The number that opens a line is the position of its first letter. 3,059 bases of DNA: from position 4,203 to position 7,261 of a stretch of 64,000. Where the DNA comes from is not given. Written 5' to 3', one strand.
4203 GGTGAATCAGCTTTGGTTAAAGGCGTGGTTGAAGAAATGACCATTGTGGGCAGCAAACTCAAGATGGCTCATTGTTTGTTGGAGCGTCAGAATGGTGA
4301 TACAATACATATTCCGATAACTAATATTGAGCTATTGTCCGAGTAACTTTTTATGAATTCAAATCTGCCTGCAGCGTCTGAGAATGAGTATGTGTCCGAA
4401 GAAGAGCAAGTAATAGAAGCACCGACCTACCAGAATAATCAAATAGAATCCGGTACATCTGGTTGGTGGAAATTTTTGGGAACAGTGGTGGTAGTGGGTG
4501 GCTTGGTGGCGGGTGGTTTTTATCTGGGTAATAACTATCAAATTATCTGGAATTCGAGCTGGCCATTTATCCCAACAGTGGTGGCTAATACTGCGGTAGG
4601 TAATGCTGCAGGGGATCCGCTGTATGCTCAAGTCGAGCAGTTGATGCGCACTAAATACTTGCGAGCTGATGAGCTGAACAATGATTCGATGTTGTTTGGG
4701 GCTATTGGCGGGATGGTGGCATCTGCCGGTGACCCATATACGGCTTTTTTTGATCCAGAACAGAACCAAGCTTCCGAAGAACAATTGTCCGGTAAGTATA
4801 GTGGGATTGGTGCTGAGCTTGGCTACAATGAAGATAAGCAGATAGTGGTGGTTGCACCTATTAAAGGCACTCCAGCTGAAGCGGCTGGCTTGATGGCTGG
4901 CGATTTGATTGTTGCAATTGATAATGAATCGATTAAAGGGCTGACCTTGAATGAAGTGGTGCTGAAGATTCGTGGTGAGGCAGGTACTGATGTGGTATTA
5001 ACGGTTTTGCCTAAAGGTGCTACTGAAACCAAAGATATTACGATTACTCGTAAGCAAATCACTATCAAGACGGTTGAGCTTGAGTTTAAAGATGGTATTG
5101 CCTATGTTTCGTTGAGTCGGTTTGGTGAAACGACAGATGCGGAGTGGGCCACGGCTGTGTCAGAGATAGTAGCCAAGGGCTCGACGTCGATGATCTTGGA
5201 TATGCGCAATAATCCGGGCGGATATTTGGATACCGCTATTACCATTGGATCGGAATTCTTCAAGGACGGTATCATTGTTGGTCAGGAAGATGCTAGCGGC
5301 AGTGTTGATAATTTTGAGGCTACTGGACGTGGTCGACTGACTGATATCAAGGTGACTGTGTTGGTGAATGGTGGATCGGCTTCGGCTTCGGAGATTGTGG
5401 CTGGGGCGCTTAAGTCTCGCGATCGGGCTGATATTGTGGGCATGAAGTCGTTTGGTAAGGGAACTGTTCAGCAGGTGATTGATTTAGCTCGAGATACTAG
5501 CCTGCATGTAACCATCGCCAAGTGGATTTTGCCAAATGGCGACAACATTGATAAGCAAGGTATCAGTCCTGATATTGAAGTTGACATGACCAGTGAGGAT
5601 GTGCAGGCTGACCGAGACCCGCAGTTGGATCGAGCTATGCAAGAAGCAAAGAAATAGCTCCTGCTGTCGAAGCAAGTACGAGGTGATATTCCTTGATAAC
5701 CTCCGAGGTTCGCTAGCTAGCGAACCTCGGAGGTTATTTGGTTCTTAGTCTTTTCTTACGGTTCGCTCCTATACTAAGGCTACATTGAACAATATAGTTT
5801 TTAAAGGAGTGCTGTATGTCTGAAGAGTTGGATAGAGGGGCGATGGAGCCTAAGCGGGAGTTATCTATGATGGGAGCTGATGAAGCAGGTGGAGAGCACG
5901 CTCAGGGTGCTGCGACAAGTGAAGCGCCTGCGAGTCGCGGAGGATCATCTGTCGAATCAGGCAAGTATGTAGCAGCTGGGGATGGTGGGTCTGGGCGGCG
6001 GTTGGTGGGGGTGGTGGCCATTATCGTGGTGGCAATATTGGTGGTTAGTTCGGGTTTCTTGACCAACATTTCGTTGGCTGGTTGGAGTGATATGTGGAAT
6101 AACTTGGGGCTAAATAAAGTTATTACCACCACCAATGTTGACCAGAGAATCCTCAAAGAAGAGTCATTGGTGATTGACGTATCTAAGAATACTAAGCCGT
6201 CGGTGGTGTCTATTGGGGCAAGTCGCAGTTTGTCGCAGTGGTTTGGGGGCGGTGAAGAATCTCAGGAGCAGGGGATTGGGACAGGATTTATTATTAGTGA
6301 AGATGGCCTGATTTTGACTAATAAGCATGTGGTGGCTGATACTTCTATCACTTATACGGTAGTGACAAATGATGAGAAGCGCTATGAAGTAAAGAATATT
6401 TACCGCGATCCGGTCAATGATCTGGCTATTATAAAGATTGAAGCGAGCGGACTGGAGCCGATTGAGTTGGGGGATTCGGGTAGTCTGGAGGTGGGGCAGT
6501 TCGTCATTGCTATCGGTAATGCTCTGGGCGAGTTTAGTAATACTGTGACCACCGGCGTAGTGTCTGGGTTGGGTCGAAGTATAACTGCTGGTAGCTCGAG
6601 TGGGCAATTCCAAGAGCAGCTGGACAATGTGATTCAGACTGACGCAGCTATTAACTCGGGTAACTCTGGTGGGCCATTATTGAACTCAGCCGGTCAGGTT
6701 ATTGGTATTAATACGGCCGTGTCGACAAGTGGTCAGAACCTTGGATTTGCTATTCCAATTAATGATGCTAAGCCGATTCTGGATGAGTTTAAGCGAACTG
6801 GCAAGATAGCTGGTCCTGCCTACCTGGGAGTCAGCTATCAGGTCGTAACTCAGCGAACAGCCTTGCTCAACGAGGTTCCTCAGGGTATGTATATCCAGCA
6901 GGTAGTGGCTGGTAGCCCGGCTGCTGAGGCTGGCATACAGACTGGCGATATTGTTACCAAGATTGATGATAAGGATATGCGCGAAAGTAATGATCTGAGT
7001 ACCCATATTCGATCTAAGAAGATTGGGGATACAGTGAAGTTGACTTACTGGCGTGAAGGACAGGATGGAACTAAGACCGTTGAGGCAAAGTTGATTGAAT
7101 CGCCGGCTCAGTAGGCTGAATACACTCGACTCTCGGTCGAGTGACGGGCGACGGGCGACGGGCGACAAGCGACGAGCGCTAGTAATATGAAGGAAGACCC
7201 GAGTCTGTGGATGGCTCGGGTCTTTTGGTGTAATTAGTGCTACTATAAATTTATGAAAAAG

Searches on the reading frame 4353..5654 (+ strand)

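Call 68: search_protein_families(library=pfam, proteins=[window:4353-5654:+], max_evalue=0.000001)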
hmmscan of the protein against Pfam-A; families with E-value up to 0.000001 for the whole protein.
window:4353-5654:+ (434 aa): 4 families
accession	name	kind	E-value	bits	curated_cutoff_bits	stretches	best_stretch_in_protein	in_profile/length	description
PF03572.23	Peptidase_S41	-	2.1e-48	164.5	24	1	249-410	2-165/165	Peptidase family S41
PF17820.7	PDZ_6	-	8.9e-12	45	27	1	165-218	1-52/54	PDZ domain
PF13180.12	PDZ_2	-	5.8e-10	39.7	27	1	152-230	3-79/80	PDZ domain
PF00595.29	PDZ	-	1.5e-09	38.5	23.2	1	148-218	8-80/81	PDZ domain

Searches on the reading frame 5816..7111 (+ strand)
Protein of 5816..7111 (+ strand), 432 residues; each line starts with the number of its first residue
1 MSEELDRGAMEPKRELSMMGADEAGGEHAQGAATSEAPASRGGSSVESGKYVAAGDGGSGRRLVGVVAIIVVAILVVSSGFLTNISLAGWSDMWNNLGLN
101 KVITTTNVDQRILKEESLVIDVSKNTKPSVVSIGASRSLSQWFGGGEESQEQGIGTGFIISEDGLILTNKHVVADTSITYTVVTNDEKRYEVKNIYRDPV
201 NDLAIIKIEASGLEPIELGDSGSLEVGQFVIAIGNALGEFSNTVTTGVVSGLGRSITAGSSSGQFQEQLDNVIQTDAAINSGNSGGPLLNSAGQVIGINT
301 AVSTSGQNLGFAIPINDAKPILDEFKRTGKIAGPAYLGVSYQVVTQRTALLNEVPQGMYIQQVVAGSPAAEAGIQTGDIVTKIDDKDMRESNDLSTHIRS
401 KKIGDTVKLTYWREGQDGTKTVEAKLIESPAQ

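Call 68: search_protein_families(library=pfam, proteins=[window:5816-7111:+], max_evalue=0.000001)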
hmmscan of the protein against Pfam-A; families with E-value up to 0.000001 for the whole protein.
window:5816-7111:+ (432 aa): 5 families
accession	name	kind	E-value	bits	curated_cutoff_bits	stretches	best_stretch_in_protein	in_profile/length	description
PF13365.12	Trypsin_2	-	1.9e-34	119.9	27.6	1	155-298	1-144/144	Trypsin-like peptidase domain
PF00089.32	Trypsin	-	2.7e-23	83.4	20.6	1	152-320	24-218/220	Trypsin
PF13180.12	PDZ_2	-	5.2e-18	65.5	27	1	336-422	2-78/80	PDZ domain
PF00595.29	PDZ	-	7e-10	39.6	23.2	1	333-411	8-80/81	PDZ domain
PF17820.7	PDZ_6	-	1.4e-09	37.9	27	1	360-413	2-54/54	PDZ domain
